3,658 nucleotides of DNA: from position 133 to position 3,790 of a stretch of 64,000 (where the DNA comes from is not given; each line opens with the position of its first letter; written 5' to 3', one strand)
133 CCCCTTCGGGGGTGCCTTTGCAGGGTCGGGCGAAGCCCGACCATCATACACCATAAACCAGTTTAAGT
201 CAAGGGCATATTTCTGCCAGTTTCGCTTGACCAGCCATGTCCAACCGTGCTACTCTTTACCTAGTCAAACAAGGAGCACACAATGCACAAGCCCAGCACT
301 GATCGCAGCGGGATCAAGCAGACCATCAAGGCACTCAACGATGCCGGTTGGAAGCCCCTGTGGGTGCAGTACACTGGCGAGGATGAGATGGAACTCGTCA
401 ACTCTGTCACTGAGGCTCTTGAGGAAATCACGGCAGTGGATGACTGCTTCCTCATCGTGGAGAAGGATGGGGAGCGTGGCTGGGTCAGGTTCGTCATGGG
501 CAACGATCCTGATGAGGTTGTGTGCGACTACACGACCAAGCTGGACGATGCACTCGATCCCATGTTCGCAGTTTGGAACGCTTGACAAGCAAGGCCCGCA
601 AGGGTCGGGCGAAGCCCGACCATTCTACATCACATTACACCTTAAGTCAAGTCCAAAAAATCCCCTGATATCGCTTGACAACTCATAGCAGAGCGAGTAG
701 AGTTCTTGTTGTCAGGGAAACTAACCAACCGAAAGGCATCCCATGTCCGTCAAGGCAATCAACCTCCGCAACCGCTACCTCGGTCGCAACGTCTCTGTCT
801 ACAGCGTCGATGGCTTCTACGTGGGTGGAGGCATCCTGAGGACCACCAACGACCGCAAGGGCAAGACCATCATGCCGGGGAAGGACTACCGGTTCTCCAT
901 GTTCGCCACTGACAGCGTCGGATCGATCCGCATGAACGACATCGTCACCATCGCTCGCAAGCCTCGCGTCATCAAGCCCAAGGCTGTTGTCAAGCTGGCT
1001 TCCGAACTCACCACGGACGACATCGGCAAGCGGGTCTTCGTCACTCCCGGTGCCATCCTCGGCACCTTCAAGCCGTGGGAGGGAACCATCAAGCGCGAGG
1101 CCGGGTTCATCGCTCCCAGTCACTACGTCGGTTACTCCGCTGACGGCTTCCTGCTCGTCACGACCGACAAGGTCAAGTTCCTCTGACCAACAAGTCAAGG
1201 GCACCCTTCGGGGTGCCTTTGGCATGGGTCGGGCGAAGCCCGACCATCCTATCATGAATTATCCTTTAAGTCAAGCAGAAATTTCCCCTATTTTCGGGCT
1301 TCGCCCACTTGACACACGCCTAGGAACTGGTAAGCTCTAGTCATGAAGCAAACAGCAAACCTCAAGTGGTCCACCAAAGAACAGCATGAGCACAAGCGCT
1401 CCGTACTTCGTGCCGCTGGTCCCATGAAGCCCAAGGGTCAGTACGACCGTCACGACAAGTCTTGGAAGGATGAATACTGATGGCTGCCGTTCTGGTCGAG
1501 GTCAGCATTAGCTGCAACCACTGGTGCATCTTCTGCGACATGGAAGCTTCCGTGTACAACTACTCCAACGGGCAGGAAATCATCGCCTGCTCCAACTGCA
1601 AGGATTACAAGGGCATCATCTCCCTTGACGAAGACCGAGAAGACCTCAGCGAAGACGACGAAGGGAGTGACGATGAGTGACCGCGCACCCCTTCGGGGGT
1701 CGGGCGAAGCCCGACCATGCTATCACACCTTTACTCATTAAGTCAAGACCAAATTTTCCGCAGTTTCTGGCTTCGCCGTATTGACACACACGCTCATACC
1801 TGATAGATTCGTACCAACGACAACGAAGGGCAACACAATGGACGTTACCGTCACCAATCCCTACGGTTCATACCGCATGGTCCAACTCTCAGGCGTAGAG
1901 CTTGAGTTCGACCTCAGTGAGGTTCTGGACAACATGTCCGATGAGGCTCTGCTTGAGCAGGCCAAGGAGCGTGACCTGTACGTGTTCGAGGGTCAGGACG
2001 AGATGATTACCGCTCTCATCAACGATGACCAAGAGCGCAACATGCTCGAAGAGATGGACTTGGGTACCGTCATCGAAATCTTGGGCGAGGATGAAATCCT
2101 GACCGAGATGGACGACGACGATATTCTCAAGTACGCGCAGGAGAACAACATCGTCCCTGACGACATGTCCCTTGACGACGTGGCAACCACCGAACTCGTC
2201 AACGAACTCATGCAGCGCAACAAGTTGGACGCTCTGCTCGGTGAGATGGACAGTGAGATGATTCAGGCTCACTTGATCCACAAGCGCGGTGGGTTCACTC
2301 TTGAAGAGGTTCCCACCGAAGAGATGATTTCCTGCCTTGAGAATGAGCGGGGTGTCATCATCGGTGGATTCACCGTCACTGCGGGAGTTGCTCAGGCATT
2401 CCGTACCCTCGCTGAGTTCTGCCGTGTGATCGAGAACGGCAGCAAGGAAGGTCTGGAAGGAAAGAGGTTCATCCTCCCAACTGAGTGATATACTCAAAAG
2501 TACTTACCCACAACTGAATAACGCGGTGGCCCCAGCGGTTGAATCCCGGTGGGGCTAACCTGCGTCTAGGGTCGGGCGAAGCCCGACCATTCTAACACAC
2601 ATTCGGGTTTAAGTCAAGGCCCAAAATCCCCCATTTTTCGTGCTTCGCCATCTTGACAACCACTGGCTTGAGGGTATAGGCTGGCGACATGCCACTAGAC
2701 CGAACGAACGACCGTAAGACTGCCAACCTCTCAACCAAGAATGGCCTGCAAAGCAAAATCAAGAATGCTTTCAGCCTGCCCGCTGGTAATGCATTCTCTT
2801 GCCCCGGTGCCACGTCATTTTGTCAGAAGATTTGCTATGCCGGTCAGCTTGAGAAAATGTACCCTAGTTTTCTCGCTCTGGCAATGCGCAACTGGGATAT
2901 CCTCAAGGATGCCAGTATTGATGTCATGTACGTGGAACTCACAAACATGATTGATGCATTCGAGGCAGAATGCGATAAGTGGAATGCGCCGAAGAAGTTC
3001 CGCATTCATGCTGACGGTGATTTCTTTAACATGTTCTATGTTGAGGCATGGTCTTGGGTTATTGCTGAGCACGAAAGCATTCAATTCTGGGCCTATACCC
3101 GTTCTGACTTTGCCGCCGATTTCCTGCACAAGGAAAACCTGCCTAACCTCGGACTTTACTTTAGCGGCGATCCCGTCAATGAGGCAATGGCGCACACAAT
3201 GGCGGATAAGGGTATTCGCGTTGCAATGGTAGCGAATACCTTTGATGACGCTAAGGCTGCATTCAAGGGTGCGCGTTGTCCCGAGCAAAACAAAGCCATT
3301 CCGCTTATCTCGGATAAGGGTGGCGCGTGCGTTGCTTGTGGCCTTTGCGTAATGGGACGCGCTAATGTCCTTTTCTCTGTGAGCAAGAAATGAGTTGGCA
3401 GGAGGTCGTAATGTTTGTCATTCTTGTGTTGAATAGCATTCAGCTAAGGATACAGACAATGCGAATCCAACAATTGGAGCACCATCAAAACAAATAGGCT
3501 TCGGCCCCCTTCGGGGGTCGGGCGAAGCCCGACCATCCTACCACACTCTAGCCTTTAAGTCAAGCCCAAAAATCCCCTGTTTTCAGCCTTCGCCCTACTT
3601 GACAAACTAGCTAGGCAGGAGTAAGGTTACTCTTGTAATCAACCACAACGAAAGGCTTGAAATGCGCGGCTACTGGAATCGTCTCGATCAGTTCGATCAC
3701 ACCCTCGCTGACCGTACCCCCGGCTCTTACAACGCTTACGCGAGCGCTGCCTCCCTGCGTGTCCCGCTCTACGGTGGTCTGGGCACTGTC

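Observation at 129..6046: Reiterated promoter-terminator cassette punctuating an early gene block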

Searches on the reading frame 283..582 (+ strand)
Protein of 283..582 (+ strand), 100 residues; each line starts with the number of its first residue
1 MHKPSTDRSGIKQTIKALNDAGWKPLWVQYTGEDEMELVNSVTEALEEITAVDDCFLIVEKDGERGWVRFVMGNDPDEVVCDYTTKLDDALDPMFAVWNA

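Call 44: search_protein_families(library=pfam, proteins=[window:283-582:+], max_evalue=0.01)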
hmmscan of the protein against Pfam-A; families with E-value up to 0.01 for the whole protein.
window:283-582:+ (100 aa): 0 families

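Call 45: search_protein_families(library=phrogs, proteins=[window:283-582:+], max_evalue=0.001)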
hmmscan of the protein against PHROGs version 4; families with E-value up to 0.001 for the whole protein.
window:283-582:+ (100 aa): 1 family
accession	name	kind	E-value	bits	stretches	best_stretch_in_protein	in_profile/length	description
phrog_4158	-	unknown function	1.2e-09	39.2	1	12-97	45-124/130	-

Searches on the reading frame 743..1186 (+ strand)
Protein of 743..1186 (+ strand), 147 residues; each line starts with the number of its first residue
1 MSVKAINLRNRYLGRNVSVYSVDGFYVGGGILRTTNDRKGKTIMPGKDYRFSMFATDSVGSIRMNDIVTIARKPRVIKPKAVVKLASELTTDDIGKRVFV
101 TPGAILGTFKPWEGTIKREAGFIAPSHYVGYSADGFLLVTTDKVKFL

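Call 44: search_protein_families(library=pfam, proteins=[window:743-1183:+], max_evalue=0.01)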
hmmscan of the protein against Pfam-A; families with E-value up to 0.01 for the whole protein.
window:743-1183:+ (147 aa): 0 families

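Call 45: search_protein_families(library=phrogs, proteins=[window:743-1183:+], max_evalue=0.001)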
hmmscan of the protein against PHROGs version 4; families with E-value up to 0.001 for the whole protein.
window:743-1183:+ (147 aa): 1 family
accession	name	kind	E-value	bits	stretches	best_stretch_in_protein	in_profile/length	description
phrog_29224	-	unknown function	0.00021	22.6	1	35-81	18-62/71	-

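Call 87: find_encoding_contigs(protein=window:743-1186:+, flank=10000, max_places=4)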
Protein window:743-1186:+ (147 aa): 24 contigs read that carry it; 4 places shown.
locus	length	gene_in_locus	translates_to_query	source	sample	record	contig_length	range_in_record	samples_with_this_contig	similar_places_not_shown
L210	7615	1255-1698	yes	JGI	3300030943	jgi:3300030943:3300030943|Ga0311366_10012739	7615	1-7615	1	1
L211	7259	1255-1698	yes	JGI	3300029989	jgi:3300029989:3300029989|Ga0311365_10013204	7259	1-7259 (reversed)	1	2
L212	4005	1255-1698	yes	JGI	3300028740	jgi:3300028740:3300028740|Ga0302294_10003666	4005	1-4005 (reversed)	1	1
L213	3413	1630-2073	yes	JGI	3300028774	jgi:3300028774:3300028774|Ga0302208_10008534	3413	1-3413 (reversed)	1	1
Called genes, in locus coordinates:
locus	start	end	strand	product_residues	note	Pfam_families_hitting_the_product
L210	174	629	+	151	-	-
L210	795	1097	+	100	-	-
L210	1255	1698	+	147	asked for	-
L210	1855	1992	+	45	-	-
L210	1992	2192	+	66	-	-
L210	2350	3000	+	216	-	-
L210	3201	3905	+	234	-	PF17338:GP88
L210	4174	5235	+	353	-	PF06067:DUF932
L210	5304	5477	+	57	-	-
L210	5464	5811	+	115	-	PF24071:Phage_zn_bind_3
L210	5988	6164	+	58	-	-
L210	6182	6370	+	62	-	-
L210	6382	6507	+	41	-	-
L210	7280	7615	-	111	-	?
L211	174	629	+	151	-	-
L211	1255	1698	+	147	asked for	-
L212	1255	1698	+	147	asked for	-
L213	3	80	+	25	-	?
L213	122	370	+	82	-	-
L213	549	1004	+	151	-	-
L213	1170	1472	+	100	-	-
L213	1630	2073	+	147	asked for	-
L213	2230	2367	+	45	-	-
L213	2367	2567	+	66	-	-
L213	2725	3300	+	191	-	-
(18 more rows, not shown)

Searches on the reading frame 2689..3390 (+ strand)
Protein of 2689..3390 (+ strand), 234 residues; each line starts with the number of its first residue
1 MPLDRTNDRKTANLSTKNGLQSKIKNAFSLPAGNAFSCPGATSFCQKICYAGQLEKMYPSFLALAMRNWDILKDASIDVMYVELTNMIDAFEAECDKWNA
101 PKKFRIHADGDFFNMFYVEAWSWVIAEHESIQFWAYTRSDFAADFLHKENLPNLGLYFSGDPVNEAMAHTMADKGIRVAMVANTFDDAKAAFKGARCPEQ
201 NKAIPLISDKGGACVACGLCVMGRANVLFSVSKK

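Call 44: search_protein_families(library=pfam, proteins=[window:2689-3390:+], max_evalue=0.01)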
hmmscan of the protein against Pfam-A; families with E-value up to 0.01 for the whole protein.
window:2689-3390:+ (234 aa): 1 family
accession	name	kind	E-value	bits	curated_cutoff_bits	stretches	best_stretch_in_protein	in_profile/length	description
PF17338.8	GP88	-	4.4e-49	167.8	24.4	1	3-221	3-228/230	Gene product 88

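Call 45: search_protein_families(library=phrogs, proteins=[window:2689-3390:+], max_evalue=0.001)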
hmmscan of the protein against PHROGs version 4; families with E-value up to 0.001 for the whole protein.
window:2689-3390:+ (234 aa): 2 families
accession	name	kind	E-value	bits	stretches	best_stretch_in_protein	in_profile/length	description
phrog_1392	-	unknown function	3.4e-91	306.6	1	2-233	45-279/296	-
phrog_2554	-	unknown function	0.00017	21.6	1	37-229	348-509/529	-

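Call 47: search_dna_similar(query=window:2689-3390:+, collection=phages, mode=protein, max_rows=12)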
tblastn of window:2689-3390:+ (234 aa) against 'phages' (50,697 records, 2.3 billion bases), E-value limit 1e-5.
Records with a match: 388; places in all: 475; records where one place covers at least 80% of the query: 378.
Best place of each record, by identity: <60% 388.
By first word of the organism name: Mycobacterium 283; Streptomyces 99; Fromanvirus 4; Caudoviricetes 2.
By host as written in the record: Mycobacterium smegmatis mc2 155 209; Mycobacterium smegmatis mc#155 43; Streptomyces griseus ATCC 10137 39; Streptomyces lividans JI 1326 27; - 14; Mycobacterium smegmatis mc2155 12; Streptomyces sanglieri UNT16F27A 8; Streptomyces viridochromogenes DSM40736 6; and 14 more.
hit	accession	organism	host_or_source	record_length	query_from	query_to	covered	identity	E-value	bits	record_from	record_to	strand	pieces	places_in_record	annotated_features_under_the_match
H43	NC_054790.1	Mycobacterium phage Anthony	Mycobacterium smegmatis mc2 155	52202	3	234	99%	57.9%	3e-80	266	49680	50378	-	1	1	89: hypothetical protein | 88: hypothetical protein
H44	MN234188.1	Mycobacterium phage Anthony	Mycobacterium smegmatis mc2 155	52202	3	234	99%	57.9%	3e-80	266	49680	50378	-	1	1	89: hypothetical protein | 88: hypothetical protein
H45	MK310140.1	Mycobacterium phage Gemma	Mycobacterium smegmatis mc2 155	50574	3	234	99%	54.7%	7e-74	248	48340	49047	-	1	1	87: hypothetical protein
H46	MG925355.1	Mycobacterium phage OlanP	Mycobacterium smegmatis mc2 155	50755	3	234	99%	54.7%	1e-73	248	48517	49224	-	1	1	88: hypothetical protein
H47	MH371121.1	Mycobacterium phage Phranny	Mycobacterium smegmatis mc2 155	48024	3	234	99%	54.7%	1e-73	248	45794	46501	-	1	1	82: hypothetical protein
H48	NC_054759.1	Mycobacterium phage PurpleHaze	Mycobacterium smegmatis mc2 155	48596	3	234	99%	54.7%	1e-73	248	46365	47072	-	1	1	84: hypothetical protein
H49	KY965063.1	Mycobacterium phage PurpleHaze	Mycobacterium smegmatis mc2 155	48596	3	234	99%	54.7%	1e-73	248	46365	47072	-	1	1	84: hypothetical protein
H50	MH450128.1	Mycobacterium phage Reba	Mycobacterium smegmatis mc2 155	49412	3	234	99%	54.7%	1e-73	248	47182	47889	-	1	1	85: hypothetical protein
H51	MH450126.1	Mycobacterium phage PhishRPhriends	Mycobacterium smegmatis mc2 155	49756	3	234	99%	54.7%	1e-73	248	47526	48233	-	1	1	86: hypothetical protein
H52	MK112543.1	Mycobacterium Phage Kalb97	Mycobacterium smegmatis mc2 155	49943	3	234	99%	54.7%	1e-73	248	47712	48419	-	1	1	90: hypothetical protein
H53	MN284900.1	Mycobacterium phage JeppNRM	Mycobacterium smegmatis mc2 155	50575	3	234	99%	54.7%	1e-73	248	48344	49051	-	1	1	90: hypothetical protein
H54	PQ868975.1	Mycobacterium phage Pawn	Mycobacterium smegmatis mc#155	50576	3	234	99%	54.7%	1e-73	248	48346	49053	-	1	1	88: hypothetical protein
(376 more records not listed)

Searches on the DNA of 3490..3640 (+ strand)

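Call 38: search_dna_similar(query=window:3490-3640:+, collection=phages, mode=distant, max_evalue=0.01, max_rows=15)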
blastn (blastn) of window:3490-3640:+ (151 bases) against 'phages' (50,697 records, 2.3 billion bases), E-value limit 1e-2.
No match.
